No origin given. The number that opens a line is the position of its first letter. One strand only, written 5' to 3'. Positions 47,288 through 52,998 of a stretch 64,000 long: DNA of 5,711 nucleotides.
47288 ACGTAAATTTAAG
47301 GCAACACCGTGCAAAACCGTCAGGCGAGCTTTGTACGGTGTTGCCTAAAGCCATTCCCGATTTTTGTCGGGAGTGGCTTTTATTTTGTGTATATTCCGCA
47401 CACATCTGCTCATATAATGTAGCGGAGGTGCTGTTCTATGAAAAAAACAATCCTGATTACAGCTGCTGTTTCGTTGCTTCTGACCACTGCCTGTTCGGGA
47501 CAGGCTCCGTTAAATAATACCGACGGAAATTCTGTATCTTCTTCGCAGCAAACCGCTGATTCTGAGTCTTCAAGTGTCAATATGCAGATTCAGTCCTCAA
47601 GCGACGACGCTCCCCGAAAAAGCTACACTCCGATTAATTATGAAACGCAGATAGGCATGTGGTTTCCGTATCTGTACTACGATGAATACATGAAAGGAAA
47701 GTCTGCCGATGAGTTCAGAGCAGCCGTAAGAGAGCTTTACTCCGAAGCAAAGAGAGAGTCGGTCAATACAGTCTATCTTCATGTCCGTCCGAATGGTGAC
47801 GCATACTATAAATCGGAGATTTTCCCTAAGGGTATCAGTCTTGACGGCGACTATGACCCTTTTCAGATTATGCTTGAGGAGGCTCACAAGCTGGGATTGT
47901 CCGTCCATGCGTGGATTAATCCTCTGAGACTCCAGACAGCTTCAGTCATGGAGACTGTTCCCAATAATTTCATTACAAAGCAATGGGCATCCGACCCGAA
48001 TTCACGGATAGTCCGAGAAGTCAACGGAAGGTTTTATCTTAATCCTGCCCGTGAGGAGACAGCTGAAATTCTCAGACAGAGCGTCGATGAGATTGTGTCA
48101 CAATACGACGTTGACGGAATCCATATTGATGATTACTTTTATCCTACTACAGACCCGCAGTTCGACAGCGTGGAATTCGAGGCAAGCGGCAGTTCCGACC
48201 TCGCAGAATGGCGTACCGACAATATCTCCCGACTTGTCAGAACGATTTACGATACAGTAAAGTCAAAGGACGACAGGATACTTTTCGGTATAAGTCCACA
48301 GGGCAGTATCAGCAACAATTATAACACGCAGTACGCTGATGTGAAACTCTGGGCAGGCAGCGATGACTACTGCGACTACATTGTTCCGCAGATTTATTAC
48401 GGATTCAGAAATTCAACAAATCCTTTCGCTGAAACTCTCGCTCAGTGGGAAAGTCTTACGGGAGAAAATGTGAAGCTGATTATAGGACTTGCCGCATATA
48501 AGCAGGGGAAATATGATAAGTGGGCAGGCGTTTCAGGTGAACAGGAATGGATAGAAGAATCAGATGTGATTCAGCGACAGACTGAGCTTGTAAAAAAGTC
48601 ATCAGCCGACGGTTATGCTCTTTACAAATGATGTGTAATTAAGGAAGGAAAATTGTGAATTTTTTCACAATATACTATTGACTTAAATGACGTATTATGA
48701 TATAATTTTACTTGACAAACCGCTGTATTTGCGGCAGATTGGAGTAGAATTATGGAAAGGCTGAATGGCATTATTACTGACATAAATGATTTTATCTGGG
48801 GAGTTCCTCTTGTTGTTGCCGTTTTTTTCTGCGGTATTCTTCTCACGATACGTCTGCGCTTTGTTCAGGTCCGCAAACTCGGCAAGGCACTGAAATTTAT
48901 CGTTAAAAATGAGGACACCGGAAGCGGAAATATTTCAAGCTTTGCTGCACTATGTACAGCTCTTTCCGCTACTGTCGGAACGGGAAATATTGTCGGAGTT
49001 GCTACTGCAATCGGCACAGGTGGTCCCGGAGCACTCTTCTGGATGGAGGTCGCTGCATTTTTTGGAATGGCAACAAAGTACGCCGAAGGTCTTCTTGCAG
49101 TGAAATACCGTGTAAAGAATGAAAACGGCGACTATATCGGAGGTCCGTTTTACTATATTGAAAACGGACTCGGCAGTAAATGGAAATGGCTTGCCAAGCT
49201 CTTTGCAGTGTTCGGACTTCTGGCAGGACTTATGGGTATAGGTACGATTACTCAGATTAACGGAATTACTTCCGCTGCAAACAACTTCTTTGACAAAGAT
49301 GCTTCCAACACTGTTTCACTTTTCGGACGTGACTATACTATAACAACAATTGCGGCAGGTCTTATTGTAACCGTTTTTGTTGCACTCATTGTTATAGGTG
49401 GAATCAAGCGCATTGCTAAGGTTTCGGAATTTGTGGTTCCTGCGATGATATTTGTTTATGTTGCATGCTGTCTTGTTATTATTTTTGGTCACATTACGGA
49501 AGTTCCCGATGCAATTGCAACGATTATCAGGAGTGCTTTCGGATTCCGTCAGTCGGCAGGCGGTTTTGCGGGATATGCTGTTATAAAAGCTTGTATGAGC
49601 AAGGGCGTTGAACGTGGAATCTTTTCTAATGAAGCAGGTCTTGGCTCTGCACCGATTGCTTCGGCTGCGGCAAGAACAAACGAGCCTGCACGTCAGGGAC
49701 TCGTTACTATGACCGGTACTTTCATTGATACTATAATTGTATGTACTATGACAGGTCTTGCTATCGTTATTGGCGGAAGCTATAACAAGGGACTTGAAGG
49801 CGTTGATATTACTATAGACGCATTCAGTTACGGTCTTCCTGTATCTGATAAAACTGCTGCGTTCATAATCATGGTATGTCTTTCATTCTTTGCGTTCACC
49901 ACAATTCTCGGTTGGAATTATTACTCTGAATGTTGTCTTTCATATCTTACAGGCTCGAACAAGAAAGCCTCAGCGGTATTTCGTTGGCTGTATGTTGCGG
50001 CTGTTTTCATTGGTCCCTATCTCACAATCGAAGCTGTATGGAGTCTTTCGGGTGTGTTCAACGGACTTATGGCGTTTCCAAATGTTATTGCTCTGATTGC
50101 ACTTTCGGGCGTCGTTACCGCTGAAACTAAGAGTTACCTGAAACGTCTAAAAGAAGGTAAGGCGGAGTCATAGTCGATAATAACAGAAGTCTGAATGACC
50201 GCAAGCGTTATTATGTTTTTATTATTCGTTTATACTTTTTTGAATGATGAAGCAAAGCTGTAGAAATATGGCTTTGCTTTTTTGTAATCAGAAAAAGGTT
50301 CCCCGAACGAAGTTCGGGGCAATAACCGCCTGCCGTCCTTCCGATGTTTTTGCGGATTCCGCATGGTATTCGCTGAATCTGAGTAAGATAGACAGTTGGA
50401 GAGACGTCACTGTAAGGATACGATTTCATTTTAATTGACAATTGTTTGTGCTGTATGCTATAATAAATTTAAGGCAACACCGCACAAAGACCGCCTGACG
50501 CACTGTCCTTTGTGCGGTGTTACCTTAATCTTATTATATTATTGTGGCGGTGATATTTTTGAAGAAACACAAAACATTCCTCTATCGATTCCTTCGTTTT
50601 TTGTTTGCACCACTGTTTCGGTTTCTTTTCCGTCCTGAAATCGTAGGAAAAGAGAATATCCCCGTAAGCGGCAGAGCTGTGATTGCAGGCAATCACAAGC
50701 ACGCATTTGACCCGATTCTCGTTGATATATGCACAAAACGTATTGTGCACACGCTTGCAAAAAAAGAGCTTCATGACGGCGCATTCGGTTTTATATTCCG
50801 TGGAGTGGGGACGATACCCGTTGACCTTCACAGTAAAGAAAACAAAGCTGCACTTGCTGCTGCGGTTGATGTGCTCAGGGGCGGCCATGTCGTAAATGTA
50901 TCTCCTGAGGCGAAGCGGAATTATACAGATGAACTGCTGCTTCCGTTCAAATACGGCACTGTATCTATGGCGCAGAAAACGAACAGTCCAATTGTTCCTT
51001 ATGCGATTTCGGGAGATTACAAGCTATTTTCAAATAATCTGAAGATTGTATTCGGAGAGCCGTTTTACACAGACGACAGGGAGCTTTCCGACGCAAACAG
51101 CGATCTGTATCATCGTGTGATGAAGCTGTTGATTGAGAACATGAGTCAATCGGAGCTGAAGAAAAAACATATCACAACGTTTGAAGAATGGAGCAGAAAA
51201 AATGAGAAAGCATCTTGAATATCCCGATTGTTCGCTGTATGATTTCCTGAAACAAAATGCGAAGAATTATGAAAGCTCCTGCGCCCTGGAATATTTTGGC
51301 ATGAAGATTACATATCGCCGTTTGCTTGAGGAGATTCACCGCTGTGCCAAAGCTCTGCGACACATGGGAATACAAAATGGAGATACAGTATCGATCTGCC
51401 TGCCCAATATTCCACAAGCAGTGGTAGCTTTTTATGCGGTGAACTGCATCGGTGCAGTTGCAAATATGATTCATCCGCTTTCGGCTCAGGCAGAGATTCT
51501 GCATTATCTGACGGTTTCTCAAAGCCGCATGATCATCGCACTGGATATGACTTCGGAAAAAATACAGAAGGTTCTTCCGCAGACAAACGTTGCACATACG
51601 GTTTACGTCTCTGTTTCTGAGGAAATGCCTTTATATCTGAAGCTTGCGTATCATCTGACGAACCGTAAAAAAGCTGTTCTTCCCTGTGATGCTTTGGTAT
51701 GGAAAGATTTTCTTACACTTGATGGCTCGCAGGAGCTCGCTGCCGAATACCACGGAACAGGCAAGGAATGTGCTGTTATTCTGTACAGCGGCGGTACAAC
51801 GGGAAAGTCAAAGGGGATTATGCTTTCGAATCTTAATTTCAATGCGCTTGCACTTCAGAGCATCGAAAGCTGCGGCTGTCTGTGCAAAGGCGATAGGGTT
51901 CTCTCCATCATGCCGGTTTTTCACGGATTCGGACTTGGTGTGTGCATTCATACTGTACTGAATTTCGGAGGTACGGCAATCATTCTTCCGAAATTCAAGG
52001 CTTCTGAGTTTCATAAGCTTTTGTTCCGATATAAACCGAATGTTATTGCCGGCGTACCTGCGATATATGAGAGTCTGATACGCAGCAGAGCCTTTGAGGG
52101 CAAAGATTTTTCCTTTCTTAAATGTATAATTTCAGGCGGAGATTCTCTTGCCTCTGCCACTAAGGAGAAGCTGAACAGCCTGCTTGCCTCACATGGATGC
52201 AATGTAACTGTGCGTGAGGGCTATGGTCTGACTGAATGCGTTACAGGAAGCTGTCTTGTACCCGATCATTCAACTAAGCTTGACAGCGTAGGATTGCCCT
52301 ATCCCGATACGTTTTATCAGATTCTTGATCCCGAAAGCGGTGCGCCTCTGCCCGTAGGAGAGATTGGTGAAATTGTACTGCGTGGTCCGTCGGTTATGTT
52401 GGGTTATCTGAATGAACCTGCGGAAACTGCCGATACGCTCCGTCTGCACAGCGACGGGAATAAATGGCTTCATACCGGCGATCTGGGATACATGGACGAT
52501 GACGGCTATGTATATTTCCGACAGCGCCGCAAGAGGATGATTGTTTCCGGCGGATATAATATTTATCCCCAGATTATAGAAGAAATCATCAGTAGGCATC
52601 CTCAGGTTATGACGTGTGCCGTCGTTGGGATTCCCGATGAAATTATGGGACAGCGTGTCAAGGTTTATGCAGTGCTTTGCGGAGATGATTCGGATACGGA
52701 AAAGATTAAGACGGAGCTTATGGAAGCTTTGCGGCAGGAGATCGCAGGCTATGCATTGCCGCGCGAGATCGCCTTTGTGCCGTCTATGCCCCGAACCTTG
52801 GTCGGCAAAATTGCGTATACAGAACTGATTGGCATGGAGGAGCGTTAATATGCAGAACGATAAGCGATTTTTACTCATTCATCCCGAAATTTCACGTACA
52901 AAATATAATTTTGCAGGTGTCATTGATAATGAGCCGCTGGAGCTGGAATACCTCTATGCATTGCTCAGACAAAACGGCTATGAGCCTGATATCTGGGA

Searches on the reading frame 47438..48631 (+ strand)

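Call 4: search_protein_families(library=pfam, proteins=[window:47438-48631:+], max_evalue=0.01)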
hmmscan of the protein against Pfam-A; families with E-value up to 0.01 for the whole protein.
window:47438-48631:+ (397 aa): 4 families
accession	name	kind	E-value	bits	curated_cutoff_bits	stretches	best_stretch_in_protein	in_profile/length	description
PF02638.21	GHL10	-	1e-43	150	27.9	1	106-357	30-300/311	Glycosyl hydrolase-like 10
PF14871.12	GHL6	-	5.9e-05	23.7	35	1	98-231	3-131/132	Hypothetical glycosyl hydrolase 6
PF19773.5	DUF6259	-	0.00042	20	28.7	1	139-284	104-249/300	Domain of unknown function (DUF6259)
PF23916.1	TIM-barrel_EndoS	-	0.0097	16.1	27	0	204-370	81-213/238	Endo-beta-N-acetylglucosaminidase EndoS TIM-barrel domain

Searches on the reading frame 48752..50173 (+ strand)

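Call 4: search_protein_families(library=pfam, proteins=[window:48752-50173:+], max_evalue=0.01)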
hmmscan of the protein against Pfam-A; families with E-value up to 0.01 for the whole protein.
window:48752-50173:+ (473 aa): 1 family
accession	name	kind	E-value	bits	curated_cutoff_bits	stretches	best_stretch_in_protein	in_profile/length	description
PF01235.23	Na_Ala_symp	-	1.2e-138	463.1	24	1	51-471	3-388/392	Sodium:alanine symporter family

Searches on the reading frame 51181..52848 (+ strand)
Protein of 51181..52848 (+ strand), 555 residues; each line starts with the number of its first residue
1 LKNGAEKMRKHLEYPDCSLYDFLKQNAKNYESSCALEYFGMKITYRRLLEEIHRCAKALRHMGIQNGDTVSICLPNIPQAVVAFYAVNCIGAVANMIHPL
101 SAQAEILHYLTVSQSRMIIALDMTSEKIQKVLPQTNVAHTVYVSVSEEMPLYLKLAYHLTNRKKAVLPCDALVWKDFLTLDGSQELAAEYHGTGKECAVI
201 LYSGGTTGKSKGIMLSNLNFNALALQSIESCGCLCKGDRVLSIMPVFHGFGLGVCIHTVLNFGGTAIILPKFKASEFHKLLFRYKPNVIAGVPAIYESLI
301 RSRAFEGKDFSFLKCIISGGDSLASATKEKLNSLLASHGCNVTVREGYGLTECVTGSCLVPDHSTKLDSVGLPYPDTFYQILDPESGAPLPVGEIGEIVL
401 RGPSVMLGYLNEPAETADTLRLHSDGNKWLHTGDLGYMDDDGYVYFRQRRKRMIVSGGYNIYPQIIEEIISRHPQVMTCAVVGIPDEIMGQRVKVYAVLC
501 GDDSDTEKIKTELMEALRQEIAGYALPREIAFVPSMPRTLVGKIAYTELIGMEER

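Call 4: search_protein_families(library=pfam, proteins=[window:51181-52848:+], max_evalue=0.01)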
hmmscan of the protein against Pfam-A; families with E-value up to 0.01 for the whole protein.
window:51181-52848:+ (555 aa): 2 families
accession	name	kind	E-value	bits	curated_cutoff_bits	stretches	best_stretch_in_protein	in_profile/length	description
PF00501.34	AMP-binding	-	5.2e-78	263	29.9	1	24-410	2-384/384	AMP-binding enzyme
PF13193.12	AMP-binding_C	-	2.3e-18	67.3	24.5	1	466-543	2-76/76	AMP-binding enzyme C-terminal domain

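Call 5: search_protein_families(library=ncbifam, proteins=[window:51181-52848:+], max_evalue=0.01)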
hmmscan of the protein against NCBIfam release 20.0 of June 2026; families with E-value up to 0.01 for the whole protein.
window:51181-52848:+ (555 aa): 110 families (the best 25 are shown)
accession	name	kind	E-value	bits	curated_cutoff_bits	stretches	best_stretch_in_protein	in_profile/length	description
NF004114.0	PRK05605.1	equivalog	2.4e-110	369.6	766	1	5-548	22-564/575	long-chain-fatty-acid--CoA ligase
NF004837.0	PRK06187.1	subfamily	5.4e-107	358.2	476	1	17-545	8-514/531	long-chain-fatty-acid--CoA ligase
NF006181.0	PRK08314.1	subfamily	5.1e-104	348.5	705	1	7-550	14-551/563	long-chain-fatty-acid--CoA ligase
NF005220.0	PRK06710.1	equivalog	2.4e-92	309.8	1116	1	2-554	9-554/563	long-chain-fatty-acid--CoA ligase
NF005463.0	PRK07059.1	subfamily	4.8e-88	295.9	869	1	17-549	23-552/557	long-chain-fatty-acid--CoA ligase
NF004229.0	PRK05677.1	subfamily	2e-85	287.4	879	1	18-550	25-552/563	long-chain-fatty-acid--CoA ligase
NF005714.0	PRK07529.1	subfamily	2.9e-80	270.4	632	1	18-549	31-572/640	acyl-CoA synthetase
NF006523.0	PRK08974.1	equivalog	3e-80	270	884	1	18-549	24-549/561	long-chain-fatty-acid--CoA ligase FadD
NF004822.0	PRK06178.1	equivalog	5e-80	269.7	782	1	13-550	31-564/571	acyl-CoA synthetase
NF005702.0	PRK07514.1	subfamily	3.9e-77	259.7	558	2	191-545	153-492/506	malonyl-CoA synthase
NF006442.0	PRK08751.1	equivalog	5.3e-76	256.2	1023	1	22-549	30-554/560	long-chain fatty acid--CoA ligase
NF005801.1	PRK07656.1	equivalog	2e-75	254.4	657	1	22-548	6-498/500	FadD3 family acyl-CoA ligase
NF009139.0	PRK12492.1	equivalog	4.9e-75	253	1018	1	20-549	27-558/562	long-chain-fatty-acid--CoA ligase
NF009233.0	PRK12583.1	subfamily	2.2e-71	240.9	832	1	38-546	41-543/558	fatty acid CoA ligase family protein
NF002966.0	PRK03640.1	equivalog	2.8e-70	237.3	556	2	193-550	139-477/483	o-succinylbenzoate--CoA ligase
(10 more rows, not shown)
